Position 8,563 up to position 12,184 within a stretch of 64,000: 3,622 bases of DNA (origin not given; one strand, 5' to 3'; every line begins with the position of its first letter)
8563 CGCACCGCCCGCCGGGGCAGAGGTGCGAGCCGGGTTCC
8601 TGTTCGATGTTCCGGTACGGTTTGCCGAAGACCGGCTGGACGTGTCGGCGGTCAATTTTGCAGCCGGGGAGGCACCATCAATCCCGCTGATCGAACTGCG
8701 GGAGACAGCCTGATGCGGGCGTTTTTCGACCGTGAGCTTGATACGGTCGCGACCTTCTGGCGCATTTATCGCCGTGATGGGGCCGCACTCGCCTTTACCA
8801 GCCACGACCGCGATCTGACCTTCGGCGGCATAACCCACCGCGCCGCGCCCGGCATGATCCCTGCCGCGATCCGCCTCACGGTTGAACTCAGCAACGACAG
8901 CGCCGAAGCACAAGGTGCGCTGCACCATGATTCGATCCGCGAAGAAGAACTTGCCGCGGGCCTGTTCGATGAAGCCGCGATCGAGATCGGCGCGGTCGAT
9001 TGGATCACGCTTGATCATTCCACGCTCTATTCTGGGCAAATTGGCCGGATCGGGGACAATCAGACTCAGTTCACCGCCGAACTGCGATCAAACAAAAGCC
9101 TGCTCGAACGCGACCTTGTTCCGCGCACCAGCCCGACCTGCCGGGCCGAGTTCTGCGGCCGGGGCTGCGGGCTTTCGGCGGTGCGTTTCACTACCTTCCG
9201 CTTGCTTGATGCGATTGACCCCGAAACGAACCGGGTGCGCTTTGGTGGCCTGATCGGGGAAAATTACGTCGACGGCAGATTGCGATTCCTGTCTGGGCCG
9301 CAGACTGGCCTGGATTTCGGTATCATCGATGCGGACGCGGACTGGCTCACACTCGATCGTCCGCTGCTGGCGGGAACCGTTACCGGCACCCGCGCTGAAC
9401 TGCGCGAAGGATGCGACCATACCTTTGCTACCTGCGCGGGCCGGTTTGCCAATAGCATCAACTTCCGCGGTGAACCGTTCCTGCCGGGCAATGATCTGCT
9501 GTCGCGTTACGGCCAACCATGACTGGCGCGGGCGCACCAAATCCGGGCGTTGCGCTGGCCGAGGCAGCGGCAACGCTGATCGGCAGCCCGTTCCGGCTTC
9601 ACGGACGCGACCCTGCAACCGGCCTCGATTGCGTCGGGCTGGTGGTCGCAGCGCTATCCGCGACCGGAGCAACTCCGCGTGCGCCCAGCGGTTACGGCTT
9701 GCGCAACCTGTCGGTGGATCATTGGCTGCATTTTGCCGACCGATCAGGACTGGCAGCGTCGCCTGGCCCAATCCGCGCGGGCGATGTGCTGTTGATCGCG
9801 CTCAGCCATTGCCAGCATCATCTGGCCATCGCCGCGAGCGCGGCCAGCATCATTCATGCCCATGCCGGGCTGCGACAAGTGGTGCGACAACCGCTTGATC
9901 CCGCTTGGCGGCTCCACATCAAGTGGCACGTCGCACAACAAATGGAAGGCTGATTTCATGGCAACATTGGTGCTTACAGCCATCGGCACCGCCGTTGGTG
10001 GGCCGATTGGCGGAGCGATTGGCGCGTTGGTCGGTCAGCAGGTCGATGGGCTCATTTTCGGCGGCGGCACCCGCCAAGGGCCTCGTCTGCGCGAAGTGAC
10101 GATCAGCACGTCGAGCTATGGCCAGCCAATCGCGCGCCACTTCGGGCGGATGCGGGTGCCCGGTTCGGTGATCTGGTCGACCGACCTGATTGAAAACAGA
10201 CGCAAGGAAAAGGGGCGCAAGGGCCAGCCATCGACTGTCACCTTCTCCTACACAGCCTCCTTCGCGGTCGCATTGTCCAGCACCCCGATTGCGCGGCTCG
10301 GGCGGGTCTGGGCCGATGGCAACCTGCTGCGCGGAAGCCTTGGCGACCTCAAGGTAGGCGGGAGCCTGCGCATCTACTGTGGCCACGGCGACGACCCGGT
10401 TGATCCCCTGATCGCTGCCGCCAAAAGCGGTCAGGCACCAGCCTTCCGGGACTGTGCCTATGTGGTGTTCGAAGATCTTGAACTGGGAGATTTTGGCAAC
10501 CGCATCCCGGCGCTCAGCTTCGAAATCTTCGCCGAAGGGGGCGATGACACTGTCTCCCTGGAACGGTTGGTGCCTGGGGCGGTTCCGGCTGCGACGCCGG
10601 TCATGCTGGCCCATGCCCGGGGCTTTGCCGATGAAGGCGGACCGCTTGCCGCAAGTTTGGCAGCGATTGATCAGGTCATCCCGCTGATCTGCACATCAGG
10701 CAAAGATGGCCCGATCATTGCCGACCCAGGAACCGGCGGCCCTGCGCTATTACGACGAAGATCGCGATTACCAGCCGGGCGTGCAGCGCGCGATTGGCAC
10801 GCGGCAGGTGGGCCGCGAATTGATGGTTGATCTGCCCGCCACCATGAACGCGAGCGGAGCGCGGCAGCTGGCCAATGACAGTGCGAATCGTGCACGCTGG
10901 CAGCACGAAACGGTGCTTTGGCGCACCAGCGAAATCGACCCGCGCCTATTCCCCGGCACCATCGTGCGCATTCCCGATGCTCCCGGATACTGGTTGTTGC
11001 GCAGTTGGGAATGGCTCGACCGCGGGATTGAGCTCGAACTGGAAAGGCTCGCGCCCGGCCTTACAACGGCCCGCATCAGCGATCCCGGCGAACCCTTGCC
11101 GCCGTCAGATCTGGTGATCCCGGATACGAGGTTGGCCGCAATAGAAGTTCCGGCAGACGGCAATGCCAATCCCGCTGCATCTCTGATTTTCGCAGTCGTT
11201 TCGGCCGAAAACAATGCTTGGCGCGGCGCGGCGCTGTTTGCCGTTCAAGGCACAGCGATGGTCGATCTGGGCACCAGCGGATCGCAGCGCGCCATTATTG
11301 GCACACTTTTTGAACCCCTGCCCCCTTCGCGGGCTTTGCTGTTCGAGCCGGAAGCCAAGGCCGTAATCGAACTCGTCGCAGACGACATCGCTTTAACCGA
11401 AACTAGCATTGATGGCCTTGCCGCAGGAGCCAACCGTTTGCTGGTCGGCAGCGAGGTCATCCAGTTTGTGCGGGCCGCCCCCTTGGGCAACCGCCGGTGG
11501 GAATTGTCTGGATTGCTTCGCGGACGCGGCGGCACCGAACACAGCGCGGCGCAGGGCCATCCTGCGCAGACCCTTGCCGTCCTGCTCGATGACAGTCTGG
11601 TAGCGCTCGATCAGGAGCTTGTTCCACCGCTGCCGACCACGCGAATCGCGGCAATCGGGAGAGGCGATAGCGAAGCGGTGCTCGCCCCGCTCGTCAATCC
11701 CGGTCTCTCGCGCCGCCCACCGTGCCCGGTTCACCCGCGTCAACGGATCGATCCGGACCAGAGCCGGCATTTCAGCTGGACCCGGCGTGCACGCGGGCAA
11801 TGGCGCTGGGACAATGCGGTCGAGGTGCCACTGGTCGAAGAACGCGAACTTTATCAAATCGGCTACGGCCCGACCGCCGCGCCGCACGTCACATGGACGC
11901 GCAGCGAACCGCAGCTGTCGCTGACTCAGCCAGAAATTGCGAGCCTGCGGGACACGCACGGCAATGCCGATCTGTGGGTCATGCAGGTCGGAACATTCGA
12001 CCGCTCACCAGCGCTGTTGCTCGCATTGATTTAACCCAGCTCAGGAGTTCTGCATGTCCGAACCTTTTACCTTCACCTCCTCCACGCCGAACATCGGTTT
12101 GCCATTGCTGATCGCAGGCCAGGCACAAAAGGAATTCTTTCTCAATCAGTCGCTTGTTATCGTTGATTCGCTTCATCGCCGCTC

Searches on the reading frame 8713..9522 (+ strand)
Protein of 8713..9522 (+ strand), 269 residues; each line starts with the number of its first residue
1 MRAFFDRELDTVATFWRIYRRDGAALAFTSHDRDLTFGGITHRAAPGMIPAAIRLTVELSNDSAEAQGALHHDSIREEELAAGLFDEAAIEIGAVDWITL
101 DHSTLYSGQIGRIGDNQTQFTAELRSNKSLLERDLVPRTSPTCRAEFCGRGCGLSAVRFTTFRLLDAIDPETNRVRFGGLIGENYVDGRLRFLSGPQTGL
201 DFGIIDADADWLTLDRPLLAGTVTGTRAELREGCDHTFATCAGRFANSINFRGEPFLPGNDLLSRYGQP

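Call 4: search_protein_families(library=pfam, proteins=[window:8713-9522:+], max_evalue=0.01)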
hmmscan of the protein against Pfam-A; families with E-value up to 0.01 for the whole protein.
window:8713-9522:+ (269 aa): 2 families
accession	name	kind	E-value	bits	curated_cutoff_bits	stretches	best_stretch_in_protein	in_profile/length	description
PF09931.15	Phage_phiJL001_Gp84_N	-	8.1e-41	140.3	26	1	4-154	7-159/160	Baseplate hub protein, N-terminal attachment domain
PF09356.15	Phage_BR0599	-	1.4e-22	80.2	22.9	1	185-261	3-80/80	Phage conserved hypothetical protein BR0599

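Call 11: search_protein_families(library=ncbifam, proteins=[window:8713-9522:+], max_evalue=0.01)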
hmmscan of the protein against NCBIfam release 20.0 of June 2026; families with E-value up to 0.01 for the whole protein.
window:8713-9522:+ (269 aa): 1 family
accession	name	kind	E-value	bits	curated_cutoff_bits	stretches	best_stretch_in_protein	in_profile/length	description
TIGR02218.1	phg_TIGR02218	equivalog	1.8e-50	172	80.5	1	16-266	1-254/266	phage/gene transfer agent baseplate hub protein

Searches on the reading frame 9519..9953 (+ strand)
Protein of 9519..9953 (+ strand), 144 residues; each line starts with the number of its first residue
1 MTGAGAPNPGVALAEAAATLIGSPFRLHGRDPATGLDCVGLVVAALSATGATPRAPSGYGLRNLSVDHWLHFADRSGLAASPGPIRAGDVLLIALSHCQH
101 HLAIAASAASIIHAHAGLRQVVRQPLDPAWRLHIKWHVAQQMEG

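Call 4: search_protein_families(library=pfam, proteins=[window:9519-9953:+], max_evalue=0.01)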
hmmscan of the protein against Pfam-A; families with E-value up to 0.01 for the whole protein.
window:9519-9953:+ (144 aa): 1 family
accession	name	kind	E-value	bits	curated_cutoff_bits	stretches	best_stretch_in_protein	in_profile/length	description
PF00877.26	NLPC_P60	-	4e-05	24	23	1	22-129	1-95/105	NlpC/P60 family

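Call 11: search_protein_families(library=ncbifam, proteins=[window:9519-9953:+], max_evalue=0.01)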
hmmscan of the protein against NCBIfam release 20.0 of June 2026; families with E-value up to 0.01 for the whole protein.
window:9519-9953:+ (144 aa): 1 family
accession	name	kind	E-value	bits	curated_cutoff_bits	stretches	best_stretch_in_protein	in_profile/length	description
TIGR02219.1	phage_NlpC_fam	hypoth_equivalog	9.5e-09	35.8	81.9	1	17-134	5-127/134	putative phage cell wall peptidase, NlpC/P60 family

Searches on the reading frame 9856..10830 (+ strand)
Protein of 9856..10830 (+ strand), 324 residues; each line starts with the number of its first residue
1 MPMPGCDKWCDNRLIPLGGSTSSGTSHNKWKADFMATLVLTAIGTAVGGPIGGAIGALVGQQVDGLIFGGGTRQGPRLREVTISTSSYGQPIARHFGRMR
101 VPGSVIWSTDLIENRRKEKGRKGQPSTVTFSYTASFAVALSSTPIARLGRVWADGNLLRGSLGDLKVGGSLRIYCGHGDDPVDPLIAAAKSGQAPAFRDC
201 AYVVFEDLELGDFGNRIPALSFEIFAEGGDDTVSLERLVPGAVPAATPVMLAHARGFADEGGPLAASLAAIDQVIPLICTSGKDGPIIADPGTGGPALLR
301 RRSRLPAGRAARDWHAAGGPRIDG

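Call 4: search_protein_families(library=pfam, proteins=[window:9856-10830:+], max_evalue=0.01)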
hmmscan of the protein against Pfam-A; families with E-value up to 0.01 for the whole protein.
window:9856-10830:+ (324 aa): 0 families

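Call 11: search_protein_families(library=ncbifam, proteins=[window:9856-10830:+], max_evalue=0.01)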
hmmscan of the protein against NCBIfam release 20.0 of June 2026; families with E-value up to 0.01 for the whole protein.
window:9856-10830:+ (324 aa): 1 family
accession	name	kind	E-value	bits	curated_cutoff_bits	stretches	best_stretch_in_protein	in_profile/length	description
NF048004.1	GTA_megatron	equivalog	7e-59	199.7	800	1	35-241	1-216/1299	baseplate multidomain protein megatron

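Call 12: search_protein_families(library=phrogs, proteins=[window:9856-10830:+], max_evalue=0.001)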
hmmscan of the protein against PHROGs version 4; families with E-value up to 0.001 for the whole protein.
window:9856-10830:+ (324 aa): 2 families
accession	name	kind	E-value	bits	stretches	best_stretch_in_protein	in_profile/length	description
phrog_4271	-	tail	1.1e-68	233.1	1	35-248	1-229/1309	tail protein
phrog_1101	-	tail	3.4e-19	69.2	1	73-223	26-199/1405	tail protein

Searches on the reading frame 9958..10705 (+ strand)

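Call 20: search_dna_similar(query=window:9958-10705:+, collection=phages, mode=protein, max_rows=25)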
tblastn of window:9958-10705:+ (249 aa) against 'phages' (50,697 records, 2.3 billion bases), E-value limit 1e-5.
Records with a match: 116; places in all: 143; records where one place covers at least 80% of the query: 4.
Best place of each record, by identity: <60% 116.
By first word of the organism name: Caulobacter 39; Rhodobacter 24; Brevundimonas 8; Roseobacter 7; Alteromonas 5; Bacteriophage 4; Dinoroseobacter 4; Tetraselmis 3; Caudoviricetes 3; Sphingobium 2; and 12 more.
By host as written in the record: Rhodobacter capsulatus YW1 23; Caulobacter vibrioides CB15 22; - 11; Caulobacter crescentus 6; Caulobacter crescentus NA1000 6; Caulobacter vibrioides 6; Brevundimonas pondensis LVF1 6; Roseobacter denitrificans OCh114 4; and 21 more.
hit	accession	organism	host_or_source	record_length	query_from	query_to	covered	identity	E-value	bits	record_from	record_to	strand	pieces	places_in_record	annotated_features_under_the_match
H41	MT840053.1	Bacteriophage sp.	human fecal samples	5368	1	214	86%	52.8%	1e-48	176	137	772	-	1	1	record has no annotation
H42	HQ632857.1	Tetraselmis viridis virus S20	Tetraselmis viridis Rouch (Chlorophyta)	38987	29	242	86%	34.3%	2e-23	104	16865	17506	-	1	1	hypothetical protein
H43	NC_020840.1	Tetraselmis viridis virus S20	Tetraselmis viridis Rouch (Chlorophyta)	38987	29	242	86%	34.3%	2e-23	104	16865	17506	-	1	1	tail protein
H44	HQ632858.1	Tetraselmis viridis virus SI1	Tetraselmis viridis Rouch (Chlorophyta)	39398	29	242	86%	34.3%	2e-23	104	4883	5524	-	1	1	hypothetical protein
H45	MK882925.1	Dinoroseobacter phage vB_DshS-R4C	Dinoroseobacter shibae DFL12.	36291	27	213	75%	39.1%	1e-28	119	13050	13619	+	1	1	tail protein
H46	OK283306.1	Roseobacter phage RDJL6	Roseobacter denitrificans OCh 114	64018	29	207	72%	40.2%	2e-27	115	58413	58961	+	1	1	gene transfer agent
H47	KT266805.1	Roseobacter phage RDJL Phi 2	Roseobacter denitrificans OCh114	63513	29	207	72%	40.2%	6e-23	102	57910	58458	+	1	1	gene transfer agent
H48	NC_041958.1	Roseobacter phage RDJL Phi 2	Roseobacter denitrificans OCh114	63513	29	207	72%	40.2%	6e-23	102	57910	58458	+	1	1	tail protein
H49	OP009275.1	Rhodobacter phage RcKvothe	Rhodobacter capsulatus YW1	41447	40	196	63%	44.8%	1e-28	119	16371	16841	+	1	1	GTA TIM-barrel-like domain protein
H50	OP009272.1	Rhodobacter phage RcKai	Rhodobacter capsulatus YW1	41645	40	196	63%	44.8%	2e-28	118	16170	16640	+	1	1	GTA TIM-barrel-like domain protein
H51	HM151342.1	Roseobacter phage RDJL Phi 1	Roseobacter denitrificans OCh114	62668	29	207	72%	38.9%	9e-23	102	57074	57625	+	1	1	gene transfer agent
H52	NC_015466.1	Roseobacter phage RDJL Phi 1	Roseobacter denitrificans OCh114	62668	29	207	72%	38.9%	9e-23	102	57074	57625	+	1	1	tail protein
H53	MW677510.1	Rhodobacter phage RcDormio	Rhodobacter capsulatus YW1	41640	40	196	63%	44.2%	2e-28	118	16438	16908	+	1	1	21: GTA TIM barrel-like domain protein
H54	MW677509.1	Rhodobacter phage RcBaka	Rhodobacter capsulatus YW1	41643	40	196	63%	44.2%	2e-28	118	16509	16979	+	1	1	22: GTA TIM barrel-like domain protein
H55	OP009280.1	Rhodobacter phage RcMeacham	Rhodobacter capsulatus YW1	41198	40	196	63%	44.2%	2e-28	118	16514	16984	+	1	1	GTA TIM-barrel-like domain protein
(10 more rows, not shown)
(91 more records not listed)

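Call 21: get_annotated_region(hit=H49, flank=6000)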
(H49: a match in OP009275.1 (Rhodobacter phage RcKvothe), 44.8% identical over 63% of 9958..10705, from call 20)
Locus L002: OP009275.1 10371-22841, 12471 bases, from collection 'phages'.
description: Rhodobacter phage RcKvothe, complete genome.
organism: Rhodobacter phage RcKvothe (NCBI taxid 2970517)
taxonomy: Viruses; Duplodnaviria; Heunggongvirae; Uroviricota; Caudoviricetes
host: Rhodobacter capsulatus YW1; source: -; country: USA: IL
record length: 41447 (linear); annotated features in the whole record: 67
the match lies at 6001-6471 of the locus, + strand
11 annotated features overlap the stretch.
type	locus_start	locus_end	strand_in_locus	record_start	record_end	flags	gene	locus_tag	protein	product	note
CDS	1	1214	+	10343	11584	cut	-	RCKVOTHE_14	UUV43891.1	tail tube protein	-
CDS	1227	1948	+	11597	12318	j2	-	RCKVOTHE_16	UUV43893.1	tail assembly chaperone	-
CDS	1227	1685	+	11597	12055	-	-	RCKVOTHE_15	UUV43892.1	tail assembly chaperone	-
CDS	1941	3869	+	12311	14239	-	-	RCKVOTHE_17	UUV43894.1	tape measure protein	-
CDS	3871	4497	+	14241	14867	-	-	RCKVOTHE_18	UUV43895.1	minor tail protein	-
CDS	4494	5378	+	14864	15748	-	-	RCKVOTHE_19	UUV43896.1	minor tail protein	-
CDS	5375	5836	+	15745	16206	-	-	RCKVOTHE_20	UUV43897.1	peptidase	-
CDS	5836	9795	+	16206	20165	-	-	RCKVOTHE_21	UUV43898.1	GTA TIM-barrel-like domain protein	GTA TIM barrel-like domain protein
CDS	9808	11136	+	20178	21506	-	-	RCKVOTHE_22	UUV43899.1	hypothetical protein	-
CDS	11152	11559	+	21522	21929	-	-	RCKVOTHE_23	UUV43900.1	hypothetical protein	-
CDS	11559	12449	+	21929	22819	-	-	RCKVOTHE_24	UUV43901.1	hypothetical protein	-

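Call 24: search_protein_families(library=pfam, proteins=[L002:5836-9795:+, L002:3871-4497:+], max_evalue=0.1)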
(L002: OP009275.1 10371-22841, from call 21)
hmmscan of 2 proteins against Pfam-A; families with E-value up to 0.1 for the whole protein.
L002:5836-9795:+ (1319 aa): 6 families
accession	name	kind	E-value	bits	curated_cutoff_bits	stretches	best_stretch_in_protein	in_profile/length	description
PF13547.12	GTA_TIM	-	4.7e-155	515.8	27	1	444-740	1-299/299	GTA TIM-barrel-like domain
PF13550.12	Phage-tail_3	-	2.8e-38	131.8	23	1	803-963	4-162/164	Putative phage tail protein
PF23666.2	Rcc01698_C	-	3.4e-25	88.6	27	1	1055-1154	1-98/98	Rcc01698-like, C-terminal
PF22612.2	GH113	-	0.0012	18.7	27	0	646-672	208-234/289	Glycoside Hydrolase Family 113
PF13488.11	Gly-zipper_Omp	-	0.0033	17.7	25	1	7-41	3-38/46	Glycine zipper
PF08949.16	PRD1_P5_C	-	0.0097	16.1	25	1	62-122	33-89/219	Bacteriophage PRD1, spike protein P5, C-terminal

L002:3871-4497:+ (208 aa): 1 family
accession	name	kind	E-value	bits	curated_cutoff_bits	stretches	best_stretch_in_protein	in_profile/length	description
PF09343.15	DUF2460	-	1.4e-86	289.6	30.4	1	4-207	1-205/205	Conserved hypothetical protein 2217 (DUF2460)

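Call 34: search_solved_structures(query=L002:5836-9795:+, max_evalue=0.001)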
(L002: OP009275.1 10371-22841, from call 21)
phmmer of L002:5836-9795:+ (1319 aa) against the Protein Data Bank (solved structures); distinct sequences matched with E-value up to 0.001: 2.
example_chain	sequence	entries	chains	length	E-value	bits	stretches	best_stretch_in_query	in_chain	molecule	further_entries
6tba_8A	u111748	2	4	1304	0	1068.8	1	1-1286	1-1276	Uncharacterized protein | Putative gene transfer agent protein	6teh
8gtc_M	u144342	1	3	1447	9.4e-228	762.3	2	480-1286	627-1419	Megatron protein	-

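Call 59: find_homologous_proteins(query=L002:6520-8115:+, max_evalue=0.00001)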
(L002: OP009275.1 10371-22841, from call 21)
Query L002:6520-8115:+ (532 aa): 2999 proteins with E <= 0.00001 among 8000 candidates; the best 120 are listed.
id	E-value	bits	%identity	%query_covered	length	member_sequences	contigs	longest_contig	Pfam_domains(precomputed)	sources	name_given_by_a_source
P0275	2.9e-275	932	76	100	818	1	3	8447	PF13547.13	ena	-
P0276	5.1e-264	895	71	100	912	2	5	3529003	PF13550.14,PF13547.13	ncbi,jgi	jgi:GTA TIM-barrel-like domain/Putative phage tail protein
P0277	3.1e-262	889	73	100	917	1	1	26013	PF13550.14,PF13547.13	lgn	-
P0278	8.8e-261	885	70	100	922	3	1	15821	PF13550.14,PF13547.13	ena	-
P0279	5.8e-259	879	71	100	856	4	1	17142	PF13547.13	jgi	jgi:hypothetical protein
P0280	6.1e-259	878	71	100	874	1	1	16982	PF13550.14,PF13547.13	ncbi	-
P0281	8.4e-259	878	71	100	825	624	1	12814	PF13547.13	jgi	jgi:hypothetical protein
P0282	2.8e-257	873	70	100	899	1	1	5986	PF13550.14,PF13547.13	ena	-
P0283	5.7e-257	872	70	100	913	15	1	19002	PF13550.14,PF13547.13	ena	-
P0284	2.1e-256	870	70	100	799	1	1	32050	PF13547.13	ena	-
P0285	4.9e-256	869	70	100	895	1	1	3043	PF13550.14,PF13547.13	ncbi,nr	ncbi:MAG TPA: hypothetical protein ENN42_01090, partial [Thioalkalivibrio sp.]|nr:hypothetical prote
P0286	1.8e-254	864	69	100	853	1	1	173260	PF13547.13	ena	-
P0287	6.0e-254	862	70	100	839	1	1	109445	PF13547.13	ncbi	-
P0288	1.7e-252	857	73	94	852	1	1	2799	PF13550.14,PF13547.13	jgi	jgi:hypothetical protein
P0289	8.4e-252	855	69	100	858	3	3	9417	PF13550.14,PF13547.13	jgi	jgi:hypothetical protein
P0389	1.4e-198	679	60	100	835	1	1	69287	PF09356.16,PF22612.3,PF13547.13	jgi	jgi:uncharacterized phage protein (TIGR02218 family)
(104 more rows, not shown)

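Call 92: find_encoding_contigs(protein=P0276, flank=7000, max_places=1)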
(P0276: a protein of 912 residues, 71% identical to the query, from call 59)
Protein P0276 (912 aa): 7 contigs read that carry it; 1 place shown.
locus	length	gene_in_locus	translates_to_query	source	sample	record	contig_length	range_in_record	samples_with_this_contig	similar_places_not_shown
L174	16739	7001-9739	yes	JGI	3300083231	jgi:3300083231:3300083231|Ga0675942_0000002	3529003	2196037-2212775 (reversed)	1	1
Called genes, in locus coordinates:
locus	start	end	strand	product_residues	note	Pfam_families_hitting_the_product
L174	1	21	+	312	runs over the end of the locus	PF18906:Phage_tube_2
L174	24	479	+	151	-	PF27119:Phage_YdaY (weak)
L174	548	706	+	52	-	PF24752:DUF7697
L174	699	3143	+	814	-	-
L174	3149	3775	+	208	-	PF09343:DUF2460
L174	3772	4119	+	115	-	-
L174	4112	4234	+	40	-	-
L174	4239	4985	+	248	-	PF00959:Phage_lysozyme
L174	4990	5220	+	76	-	-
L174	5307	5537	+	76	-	-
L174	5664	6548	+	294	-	PF09931:Phage_phiJL001_Gp84_N, PF09356:Phage_BR0599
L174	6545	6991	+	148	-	PF00877:NLPC_P60 (weak)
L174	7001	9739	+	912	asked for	PF13547:GTA_TIM, PF13550:Phage-tail_3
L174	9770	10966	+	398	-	PF13550:Phage-tail_3, PF23666:Rcc01698_C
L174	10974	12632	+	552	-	PF10983:DUF2793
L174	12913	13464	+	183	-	-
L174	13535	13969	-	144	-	-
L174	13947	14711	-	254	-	-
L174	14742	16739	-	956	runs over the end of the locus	PF13374:TPR_10 (faint), PF13424:TPR_12, PF17874:TPR_MalT (faint), PF13424:TPR_12 (weak), PF24885:TPR_NPHP3 (weak), PF12770:CHAT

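Call 93: find_encoding_contigs(protein=P0389, flank=7000, max_places=1)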
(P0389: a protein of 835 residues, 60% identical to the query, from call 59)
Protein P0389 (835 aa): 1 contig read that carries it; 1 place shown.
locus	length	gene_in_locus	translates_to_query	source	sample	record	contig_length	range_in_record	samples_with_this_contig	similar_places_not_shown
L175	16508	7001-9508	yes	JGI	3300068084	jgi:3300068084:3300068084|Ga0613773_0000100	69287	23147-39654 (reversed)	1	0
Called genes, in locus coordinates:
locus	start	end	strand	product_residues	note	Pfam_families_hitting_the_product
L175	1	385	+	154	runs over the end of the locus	PF23789:Pre_tape_measure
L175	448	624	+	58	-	-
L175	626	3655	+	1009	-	PF06791:TMP_2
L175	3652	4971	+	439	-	-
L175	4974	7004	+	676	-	-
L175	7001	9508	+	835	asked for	PF22612:GH113 (faint), PF13547:GTA_TIM, PF09356:Phage_BR0599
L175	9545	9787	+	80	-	-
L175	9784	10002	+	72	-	-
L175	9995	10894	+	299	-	-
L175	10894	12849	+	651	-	PF13550:Phage-tail_3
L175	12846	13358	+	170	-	-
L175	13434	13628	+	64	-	-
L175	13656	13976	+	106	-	-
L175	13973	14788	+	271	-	PF01471:PG_binding_1, PF09374:PG_binding_3 (faint)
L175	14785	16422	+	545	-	PF00246:Peptidase_M14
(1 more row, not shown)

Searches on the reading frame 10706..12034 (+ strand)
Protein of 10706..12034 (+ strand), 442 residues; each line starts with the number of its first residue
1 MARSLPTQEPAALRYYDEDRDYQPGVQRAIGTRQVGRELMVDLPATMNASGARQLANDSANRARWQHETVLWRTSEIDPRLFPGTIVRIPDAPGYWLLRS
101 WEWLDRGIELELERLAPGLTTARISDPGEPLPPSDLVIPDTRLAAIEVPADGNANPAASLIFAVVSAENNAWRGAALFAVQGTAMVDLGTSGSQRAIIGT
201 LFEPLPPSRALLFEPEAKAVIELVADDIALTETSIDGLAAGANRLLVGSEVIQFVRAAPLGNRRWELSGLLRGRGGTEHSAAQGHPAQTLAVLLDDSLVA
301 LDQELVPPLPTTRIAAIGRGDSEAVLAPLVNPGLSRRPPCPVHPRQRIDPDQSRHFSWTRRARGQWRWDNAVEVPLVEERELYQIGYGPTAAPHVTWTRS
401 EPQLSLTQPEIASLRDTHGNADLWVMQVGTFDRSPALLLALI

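Call 4: search_protein_families(library=pfam, proteins=[window:10706-12034:+], max_evalue=0.01)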
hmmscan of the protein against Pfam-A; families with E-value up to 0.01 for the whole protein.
window:10706-12034:+ (442 aa): 2 families
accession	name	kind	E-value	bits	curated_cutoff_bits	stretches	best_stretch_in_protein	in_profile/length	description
PF23666.2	Rcc01698_C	-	5.7e-22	78.3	27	1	196-289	1-95/98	Rcc01698-like, C-terminal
PF13550.12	Phage-tail_3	-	9.9e-13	48.7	23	1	10-105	68-159/164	Putative phage tail protein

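Call 11: search_protein_families(library=ncbifam, proteins=[window:10706-12034:+], max_evalue=0.01)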
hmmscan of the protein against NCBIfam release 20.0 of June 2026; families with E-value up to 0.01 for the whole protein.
window:10706-12034:+ (442 aa): 1 family
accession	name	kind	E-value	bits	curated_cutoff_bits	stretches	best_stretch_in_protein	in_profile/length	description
NF048004.1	GTA_megatron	equivalog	1.3e-39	135.8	800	1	9-429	859-1286/1299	baseplate multidomain protein megatron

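Call 12: search_protein_families(library=phrogs, proteins=[window:10706-12034:+], max_evalue=0.001)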
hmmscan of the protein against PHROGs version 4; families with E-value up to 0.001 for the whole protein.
window:10706-12034:+ (442 aa): 1 family
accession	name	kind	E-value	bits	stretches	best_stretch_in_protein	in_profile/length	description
phrog_4271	-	tail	1.6e-45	156.3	1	11-403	856-1267/1309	tail protein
